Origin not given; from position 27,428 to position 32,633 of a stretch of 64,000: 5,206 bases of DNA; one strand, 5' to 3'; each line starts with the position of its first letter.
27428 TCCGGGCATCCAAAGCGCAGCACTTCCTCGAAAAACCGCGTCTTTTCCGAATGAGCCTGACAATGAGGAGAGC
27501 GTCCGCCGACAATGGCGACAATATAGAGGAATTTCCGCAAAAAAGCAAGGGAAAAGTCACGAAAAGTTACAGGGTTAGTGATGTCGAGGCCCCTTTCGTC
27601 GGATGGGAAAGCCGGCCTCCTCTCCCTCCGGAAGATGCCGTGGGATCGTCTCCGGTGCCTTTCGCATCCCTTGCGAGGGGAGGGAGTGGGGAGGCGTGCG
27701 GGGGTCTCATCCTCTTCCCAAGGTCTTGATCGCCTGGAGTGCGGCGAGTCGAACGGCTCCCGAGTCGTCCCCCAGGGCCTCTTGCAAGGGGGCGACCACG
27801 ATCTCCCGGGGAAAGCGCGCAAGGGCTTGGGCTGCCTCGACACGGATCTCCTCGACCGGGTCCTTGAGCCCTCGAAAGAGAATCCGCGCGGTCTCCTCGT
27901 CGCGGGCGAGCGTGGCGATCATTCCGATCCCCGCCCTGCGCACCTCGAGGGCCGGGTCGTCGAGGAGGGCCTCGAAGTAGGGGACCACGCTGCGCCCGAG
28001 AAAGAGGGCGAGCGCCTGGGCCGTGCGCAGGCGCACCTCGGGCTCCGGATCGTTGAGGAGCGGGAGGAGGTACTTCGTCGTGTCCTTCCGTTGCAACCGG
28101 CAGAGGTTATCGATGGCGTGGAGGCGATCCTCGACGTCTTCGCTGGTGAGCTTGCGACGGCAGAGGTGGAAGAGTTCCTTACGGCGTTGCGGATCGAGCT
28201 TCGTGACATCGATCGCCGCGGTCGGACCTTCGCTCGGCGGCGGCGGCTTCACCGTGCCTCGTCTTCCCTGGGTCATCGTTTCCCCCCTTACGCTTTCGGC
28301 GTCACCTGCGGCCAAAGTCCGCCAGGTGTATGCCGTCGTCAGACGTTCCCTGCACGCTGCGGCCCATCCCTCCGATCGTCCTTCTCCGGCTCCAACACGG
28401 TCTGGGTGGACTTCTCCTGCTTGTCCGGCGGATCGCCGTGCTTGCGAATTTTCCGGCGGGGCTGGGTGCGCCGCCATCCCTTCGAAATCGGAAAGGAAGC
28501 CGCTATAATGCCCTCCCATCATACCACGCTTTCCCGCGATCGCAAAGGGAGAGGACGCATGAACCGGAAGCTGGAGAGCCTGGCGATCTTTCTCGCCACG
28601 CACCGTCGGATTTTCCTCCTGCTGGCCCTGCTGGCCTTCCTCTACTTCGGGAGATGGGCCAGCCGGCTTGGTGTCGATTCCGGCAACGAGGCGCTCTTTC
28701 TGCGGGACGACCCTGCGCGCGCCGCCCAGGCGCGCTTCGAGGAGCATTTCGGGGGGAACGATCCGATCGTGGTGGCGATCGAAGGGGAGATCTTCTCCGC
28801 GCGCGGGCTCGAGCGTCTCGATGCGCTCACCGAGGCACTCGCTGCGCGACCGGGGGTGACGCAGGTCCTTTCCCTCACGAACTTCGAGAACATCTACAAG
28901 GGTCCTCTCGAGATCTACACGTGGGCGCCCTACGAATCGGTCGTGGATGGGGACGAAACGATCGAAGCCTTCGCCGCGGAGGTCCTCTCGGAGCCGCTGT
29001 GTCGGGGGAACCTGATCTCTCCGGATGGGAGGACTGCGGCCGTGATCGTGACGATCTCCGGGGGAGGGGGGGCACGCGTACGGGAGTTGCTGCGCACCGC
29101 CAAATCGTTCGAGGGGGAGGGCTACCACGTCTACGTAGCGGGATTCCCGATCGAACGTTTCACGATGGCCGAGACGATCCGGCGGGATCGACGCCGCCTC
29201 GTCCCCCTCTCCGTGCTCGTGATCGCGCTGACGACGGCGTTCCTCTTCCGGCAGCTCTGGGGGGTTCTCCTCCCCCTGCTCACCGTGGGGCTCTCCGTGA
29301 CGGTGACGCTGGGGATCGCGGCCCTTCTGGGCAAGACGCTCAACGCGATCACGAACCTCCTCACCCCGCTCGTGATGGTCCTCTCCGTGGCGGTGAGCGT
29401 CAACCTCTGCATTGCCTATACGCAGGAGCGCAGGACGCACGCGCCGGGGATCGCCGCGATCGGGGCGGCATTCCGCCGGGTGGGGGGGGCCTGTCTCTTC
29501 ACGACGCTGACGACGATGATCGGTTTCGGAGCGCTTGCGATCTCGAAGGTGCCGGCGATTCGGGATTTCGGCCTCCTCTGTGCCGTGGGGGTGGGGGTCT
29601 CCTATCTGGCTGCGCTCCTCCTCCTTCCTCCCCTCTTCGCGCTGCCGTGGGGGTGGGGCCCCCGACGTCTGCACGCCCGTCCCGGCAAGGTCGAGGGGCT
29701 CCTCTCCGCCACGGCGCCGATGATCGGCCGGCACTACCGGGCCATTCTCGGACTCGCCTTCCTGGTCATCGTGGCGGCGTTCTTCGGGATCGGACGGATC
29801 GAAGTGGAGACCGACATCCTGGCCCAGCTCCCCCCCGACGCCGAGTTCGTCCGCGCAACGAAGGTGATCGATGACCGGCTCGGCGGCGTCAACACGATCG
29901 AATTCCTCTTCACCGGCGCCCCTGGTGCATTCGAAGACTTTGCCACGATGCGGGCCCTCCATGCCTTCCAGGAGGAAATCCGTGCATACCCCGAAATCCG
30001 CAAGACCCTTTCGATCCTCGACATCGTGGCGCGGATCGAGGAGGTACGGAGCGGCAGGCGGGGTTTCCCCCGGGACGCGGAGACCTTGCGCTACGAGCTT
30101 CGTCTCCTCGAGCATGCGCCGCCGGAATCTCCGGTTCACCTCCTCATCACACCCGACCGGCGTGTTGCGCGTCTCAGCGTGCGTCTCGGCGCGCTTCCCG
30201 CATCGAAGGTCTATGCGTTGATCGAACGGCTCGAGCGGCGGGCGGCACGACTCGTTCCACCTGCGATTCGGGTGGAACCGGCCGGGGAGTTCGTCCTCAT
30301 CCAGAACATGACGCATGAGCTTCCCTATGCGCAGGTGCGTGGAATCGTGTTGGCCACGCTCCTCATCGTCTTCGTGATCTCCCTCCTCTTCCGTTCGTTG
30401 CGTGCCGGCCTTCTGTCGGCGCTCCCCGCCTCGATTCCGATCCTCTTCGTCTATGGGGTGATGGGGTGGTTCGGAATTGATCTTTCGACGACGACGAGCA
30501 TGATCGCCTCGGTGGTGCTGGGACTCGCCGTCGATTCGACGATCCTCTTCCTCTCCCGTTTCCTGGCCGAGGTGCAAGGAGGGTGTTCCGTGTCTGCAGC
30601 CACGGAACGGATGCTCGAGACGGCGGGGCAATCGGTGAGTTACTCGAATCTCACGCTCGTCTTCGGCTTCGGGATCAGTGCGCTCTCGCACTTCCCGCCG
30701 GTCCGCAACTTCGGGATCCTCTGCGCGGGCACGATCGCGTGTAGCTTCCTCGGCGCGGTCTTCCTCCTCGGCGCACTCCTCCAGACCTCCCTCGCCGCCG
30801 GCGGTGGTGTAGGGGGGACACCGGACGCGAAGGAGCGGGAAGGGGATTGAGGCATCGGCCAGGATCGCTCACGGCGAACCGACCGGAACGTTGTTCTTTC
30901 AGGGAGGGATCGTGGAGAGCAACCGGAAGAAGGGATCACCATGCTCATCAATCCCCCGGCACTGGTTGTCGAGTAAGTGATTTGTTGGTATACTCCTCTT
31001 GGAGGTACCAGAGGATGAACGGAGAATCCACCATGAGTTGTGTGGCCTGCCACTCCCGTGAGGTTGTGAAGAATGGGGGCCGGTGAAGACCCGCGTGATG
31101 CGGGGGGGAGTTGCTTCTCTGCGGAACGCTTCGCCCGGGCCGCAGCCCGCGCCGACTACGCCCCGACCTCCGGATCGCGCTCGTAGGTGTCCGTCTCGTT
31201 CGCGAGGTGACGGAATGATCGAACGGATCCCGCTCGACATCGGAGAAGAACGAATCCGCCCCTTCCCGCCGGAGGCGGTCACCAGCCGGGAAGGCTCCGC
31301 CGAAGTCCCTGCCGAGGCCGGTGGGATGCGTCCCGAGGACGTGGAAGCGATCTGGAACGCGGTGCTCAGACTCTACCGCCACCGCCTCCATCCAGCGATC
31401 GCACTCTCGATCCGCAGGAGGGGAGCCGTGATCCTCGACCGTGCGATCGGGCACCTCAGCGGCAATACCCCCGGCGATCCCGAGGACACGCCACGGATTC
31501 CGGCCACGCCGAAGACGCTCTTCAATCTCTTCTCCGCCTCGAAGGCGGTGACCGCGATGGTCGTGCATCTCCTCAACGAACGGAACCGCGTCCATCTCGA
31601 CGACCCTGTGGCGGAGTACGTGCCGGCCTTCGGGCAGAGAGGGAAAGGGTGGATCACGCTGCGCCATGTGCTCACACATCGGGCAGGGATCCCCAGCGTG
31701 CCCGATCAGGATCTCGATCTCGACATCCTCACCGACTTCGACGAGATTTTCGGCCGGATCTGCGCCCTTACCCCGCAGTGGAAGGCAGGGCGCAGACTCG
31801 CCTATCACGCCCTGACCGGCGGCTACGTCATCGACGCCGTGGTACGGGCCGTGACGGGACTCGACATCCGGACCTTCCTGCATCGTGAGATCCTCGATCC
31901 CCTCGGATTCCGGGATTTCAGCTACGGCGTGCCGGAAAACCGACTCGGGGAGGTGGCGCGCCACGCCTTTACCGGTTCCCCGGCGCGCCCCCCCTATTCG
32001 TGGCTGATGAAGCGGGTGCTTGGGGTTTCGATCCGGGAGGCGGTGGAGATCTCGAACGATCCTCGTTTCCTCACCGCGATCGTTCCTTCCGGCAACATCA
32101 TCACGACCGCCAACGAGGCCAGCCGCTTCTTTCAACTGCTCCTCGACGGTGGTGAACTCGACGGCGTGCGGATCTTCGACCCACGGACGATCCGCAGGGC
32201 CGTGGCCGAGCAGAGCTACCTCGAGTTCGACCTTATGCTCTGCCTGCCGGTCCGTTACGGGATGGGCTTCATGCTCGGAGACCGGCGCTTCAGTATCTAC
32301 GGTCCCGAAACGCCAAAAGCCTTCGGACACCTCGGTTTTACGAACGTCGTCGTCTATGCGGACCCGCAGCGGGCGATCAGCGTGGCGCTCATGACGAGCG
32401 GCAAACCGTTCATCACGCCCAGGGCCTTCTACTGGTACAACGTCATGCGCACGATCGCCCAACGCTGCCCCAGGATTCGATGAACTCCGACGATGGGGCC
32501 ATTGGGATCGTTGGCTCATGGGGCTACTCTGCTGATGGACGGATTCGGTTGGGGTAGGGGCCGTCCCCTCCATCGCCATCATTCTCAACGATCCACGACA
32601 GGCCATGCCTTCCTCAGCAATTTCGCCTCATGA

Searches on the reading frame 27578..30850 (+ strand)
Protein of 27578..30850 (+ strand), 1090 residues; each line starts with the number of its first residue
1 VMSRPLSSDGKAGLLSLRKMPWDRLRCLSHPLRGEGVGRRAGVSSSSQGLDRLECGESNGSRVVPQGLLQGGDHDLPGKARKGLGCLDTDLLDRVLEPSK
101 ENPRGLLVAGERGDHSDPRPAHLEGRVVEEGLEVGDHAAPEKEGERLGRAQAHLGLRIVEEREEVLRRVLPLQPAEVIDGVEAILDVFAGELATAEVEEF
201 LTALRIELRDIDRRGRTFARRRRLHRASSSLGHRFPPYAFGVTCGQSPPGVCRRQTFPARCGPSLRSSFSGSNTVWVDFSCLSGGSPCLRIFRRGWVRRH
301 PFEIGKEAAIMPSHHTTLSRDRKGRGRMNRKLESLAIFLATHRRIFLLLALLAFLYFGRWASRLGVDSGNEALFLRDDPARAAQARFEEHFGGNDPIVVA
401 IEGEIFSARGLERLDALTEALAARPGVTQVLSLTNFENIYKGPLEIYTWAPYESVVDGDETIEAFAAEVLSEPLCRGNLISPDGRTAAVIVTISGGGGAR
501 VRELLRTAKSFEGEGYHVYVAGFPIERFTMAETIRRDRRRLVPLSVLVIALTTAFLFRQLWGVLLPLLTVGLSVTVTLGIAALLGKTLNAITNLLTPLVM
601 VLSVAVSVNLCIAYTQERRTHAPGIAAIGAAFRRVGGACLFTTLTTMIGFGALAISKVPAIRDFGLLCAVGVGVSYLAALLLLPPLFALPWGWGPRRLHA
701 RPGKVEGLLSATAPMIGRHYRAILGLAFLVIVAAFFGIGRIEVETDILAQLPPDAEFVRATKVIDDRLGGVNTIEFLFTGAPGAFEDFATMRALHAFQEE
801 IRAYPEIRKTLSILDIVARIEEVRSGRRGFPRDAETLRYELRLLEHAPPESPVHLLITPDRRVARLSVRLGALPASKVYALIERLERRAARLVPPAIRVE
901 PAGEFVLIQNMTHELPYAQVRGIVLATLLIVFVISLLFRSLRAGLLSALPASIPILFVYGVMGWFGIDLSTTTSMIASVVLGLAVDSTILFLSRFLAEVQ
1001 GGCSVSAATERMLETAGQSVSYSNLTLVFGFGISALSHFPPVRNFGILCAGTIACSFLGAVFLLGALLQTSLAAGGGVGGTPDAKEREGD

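Call 63: search_protein_families(library=pfam, proteins=[window:27578-30850:+], max_evalue=0.00001)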
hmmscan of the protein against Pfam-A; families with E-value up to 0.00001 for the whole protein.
window:27578-30850:+ (1090 aa): 3 families
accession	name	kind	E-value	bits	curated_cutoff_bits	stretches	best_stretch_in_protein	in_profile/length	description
PF03176.21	MMPL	-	1.6e-51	175.7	20.5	2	409-693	45-305/333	MMPL family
PF12349.14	Sterol-sensing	-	1e-16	61.6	22.3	2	567-687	13-133/153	Sterol-sensing domain of SREBP cleavage-activation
PF02460.24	Patched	-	4.7e-13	49.6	23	2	939-1068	26-154/156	Patched SSD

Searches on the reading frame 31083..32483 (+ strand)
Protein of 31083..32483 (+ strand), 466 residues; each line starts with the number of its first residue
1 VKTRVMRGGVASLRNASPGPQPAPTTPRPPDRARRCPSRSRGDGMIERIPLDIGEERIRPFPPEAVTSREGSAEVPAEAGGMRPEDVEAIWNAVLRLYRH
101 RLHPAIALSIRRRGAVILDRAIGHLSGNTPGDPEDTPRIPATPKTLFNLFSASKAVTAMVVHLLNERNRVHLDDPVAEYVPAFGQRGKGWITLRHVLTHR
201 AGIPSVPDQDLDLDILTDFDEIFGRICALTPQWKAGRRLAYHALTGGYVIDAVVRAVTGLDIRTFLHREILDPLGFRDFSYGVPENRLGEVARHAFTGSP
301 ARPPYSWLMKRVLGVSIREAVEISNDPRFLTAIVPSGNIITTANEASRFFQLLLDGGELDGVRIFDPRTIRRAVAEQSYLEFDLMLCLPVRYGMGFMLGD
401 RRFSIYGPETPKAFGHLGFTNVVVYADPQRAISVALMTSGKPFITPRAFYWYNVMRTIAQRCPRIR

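Call 63: search_protein_families(library=pfam, proteins=[window:31083-32483:+], max_evalue=0.00001)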
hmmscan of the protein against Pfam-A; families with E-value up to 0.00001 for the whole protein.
window:31083-32483:+ (466 aa): 1 family
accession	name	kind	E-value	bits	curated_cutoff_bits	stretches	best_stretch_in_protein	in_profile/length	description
PF00144.29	Beta-lactamase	-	4.7e-59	200.7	27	1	97-453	4-323/329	Beta-lactamase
